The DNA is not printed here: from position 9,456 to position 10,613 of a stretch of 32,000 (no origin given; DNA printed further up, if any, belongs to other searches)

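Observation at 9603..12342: Three tandem paralogous genes for secreted proteins of an unrecognised family, with near-identical 3' ends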

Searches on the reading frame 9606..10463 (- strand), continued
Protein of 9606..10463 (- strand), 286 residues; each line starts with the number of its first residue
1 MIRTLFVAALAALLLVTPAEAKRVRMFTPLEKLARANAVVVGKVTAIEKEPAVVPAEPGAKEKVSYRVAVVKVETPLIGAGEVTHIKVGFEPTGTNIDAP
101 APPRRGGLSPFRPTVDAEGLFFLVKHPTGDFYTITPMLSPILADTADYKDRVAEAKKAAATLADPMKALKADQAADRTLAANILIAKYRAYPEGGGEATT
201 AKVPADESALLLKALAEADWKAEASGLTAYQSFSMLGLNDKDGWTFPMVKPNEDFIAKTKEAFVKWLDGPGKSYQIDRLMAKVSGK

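Call 43: find_encoding_contigs(protein=P0029, flank=7000, max_places=2)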
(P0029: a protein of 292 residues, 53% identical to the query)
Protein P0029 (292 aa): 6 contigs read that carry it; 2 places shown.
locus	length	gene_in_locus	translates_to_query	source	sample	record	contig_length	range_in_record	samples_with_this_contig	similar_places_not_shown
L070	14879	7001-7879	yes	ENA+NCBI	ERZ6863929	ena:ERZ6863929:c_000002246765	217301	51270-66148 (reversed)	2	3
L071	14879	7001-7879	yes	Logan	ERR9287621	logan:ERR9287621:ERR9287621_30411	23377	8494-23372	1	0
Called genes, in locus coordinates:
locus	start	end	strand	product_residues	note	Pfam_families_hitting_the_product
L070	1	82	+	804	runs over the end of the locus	PF00144:Beta-lactamase, PF01427:Peptidase_M15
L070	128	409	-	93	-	PF13516:LRR_6 (faint)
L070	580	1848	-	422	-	PF22244:GCE_fung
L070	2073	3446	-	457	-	PF00202:Aminotran_3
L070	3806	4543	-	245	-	PF04055:Radical_SAM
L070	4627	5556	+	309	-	PF13623:SurA_N_2 (weak), PF13624:SurA_N_3 (weak), PF13145:Rotamase_2, PF13616:Rotamase_3, PF00639:Rotamase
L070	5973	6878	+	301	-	-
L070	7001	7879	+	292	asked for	-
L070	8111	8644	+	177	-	PF00293:NUDIX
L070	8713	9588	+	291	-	-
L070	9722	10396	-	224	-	PF00775:Dioxygenase_C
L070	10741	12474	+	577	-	PF16697:Yop-YscD_cpl, PF00498:FHA, PF01590:GAF, PF13185:GAF_2, PF13492:GAF_3, PF02518:HATPase_c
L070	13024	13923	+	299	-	PF04972:BON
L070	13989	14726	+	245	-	PF00149:Metallophos, PF12850:Metallophos_2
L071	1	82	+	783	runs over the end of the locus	PF00144:Beta-lactamase, PF01427:Peptidase_M15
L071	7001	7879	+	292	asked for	-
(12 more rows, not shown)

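Call 44: find_encoding_contigs(protein=P0102, flank=7000, max_places=2)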
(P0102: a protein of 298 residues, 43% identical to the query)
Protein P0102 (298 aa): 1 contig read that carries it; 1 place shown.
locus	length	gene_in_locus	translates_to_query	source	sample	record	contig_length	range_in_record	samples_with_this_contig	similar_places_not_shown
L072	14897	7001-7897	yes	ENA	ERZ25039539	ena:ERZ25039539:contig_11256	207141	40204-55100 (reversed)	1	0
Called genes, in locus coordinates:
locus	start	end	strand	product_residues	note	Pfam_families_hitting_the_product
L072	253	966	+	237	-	-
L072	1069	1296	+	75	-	-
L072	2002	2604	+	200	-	-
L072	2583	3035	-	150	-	PF25539:Bestrophin_2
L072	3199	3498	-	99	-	PF25539:Bestrophin_2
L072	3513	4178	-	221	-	PF00484:Pro_CA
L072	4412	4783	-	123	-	PF10057:MpsC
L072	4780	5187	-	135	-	PF21631:A9CJY8-like_N, PF13840:ACT_7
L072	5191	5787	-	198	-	-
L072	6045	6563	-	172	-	-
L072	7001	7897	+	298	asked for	-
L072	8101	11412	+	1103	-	-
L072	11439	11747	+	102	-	-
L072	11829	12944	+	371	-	-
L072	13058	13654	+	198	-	PF00857:Isochorismatase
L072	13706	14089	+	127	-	-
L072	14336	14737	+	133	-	-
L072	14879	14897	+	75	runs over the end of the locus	-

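Call 46: search_protein_families(library=pfam, proteins=[L001:9184-12672:+, L072:8101-11412:+], max_evalue=0.01)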
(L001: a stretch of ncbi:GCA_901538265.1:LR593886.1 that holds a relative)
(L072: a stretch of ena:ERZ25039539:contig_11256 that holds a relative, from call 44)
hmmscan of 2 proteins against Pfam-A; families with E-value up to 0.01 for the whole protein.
L001:9184-12672:+ (1162 aa): 2 families
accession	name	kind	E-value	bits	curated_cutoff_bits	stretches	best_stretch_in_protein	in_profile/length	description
PF14559.12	TPR_19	-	0.00027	21.6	25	0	962-997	16-51/68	Tetratricopeptide repeat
PF13174.12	TPR_6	-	0.0027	18.7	26.3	0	73-110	7-33/33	Tetratricopeptide repeat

L072:8101-11412:+ (1103 aa): 0 families

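Call 48: search_solved_structures(query=A3, max_evalue=10)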
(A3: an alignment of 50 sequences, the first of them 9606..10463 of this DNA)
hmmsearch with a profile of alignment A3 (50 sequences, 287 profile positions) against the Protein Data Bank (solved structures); distinct sequences matched with E-value up to 10: 1.
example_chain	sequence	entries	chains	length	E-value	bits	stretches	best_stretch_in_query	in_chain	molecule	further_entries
9c08_A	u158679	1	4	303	1.8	10.9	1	110-141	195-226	CMP-Neu5Ac--lipooligosaccharide alpha 2-3 sialyltransferase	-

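Call 61: search_protein_families(library=padloc, proteins=[window:9606-10463:-], max_evalue=1)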
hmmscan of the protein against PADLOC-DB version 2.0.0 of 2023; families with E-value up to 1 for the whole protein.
window:9606-10463:- (286 aa): 0 families

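Call 62: search_protein_families(library=phrogs, proteins=[window:9606-10463:-], max_evalue=1)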
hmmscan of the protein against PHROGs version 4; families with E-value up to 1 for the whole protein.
window:9606-10463:- (286 aa): 0 families

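Call 63: fold_search(model_id=the predicted structure, library=viral)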
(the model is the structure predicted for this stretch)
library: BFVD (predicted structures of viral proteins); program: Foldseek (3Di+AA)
matches with E <= 10: 338; with E <= 0.001: 0
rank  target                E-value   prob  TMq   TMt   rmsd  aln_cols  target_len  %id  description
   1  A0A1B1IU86            3.6e-02  0.44  0.18  0.31  10.5       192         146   14  (no name in the UniProt tables at hand)
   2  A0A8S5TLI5            6.0e-02  0.96  0.20  0.49   5.7       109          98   13  Uncharacterized protein [Siphoviridae sp. ctgn638]
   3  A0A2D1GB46            6.0e-02  0.21  0.16  0.26  15.7       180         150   16  (no name in the UniProt tables at hand)
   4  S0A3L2                8.5e-02  0.44  0.23  0.34  18.6       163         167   16  Uncharacterized protein [Cellulophaga phage phi14:2]
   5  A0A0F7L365            8.5e-02  0.18  0.15  0.18  17.9       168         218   10  Uncharacterized protein [uncultured marine virus]
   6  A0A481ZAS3            9.0e-02  0.54  0.18  0.05  12.6       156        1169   13  RecD helicase /ATP-dependent exoDNAse [Pithovirus LCPAC304]
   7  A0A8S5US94            1.0e-01  0.35  0.20  0.25  21.0       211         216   13  Uncharacterized protein [Siphoviridae sp. ctPJ52]
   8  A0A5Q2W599            1.2e-01  0.21  0.15  0.17  16.1       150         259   12  (no name in the UniProt tables at hand)
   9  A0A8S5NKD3            1.3e-01  0.41  0.16  0.29  11.2       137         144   12  Uncharacterized protein [Siphoviridae sp. ctK0l2]
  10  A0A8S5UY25            1.3e-01  0.33  0.19  0.25  10.4       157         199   14  Uncharacterized protein [Siphoviridae sp. ctjKY6]
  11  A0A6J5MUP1            1.3e-01  0.23  0.19  0.20  20.6       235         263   13  Uncharacterized protein [uncultured Caudovirales phage]
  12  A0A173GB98            1.7e-01  0.30  0.16  0.34   8.9       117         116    8  (no name in the UniProt tables at hand)
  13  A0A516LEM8            1.9e-01  0.47  0.18  0.25   7.3       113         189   18  (no name in the UniProt tables at hand)
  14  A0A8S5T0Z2            1.9e-01  0.44  0.24  0.24  10.4       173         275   12  Uncharacterized protein [Siphoviridae sp. ctiJm4]
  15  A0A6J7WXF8            2.1e-01  0.16  0.16  0.24  10.1       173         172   11  Uncharacterized protein [uncultured Caudovirales phage]
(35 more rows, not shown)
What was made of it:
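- Tried and rejected: Foldseek against viral structures (BFVD) found nothing at E<=0.001 (call 63).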

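Call 66: search_solved_structures(query=L001:9184-12672:+, max_evalue=1)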
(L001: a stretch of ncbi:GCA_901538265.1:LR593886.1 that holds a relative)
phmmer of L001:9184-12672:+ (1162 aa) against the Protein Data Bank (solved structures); distinct sequences matched with E-value up to 1: 0.

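Call 67: search_protein_families(library=ncbifam, proteins=[L001:9184-12672:+, L072:8101-11412:+, L005:2943-6515:+], max_evalue=0.1)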
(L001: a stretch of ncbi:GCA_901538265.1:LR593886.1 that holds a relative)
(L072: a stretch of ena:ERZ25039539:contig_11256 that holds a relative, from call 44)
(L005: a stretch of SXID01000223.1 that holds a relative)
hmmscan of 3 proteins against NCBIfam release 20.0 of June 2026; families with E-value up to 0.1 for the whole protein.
L001:9184-12672:+ (1162 aa): 1 family
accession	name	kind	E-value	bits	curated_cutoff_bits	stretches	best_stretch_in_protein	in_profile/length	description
NF047481.1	lipo_LIC12587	subfamily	0.031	13.6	200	0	53-103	45-94/213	LIC12587 family lipoprotein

L072:8101-11412:+ (1103 aa): 1 family
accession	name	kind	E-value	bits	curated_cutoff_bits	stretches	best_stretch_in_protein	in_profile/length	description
TIGR02795.1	tol_pal_ybgF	equivalog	1.3e-07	32.2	90.1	0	235-283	19-67/119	tol-pal system protein YbgF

L005:2943-6515:+ (1191 aa): 1 family
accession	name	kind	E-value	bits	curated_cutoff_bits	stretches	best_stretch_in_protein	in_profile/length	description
TIGR00756.2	PPR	repeat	0.0097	16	20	0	35-63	6-34/35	pentatricopeptide repeat protein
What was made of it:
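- Tried and rejected: Searches for a characterised relative of the large TPR-like neighbour found only sub-threshold TPR/YbgF fragments (calls 46, 66, 67).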
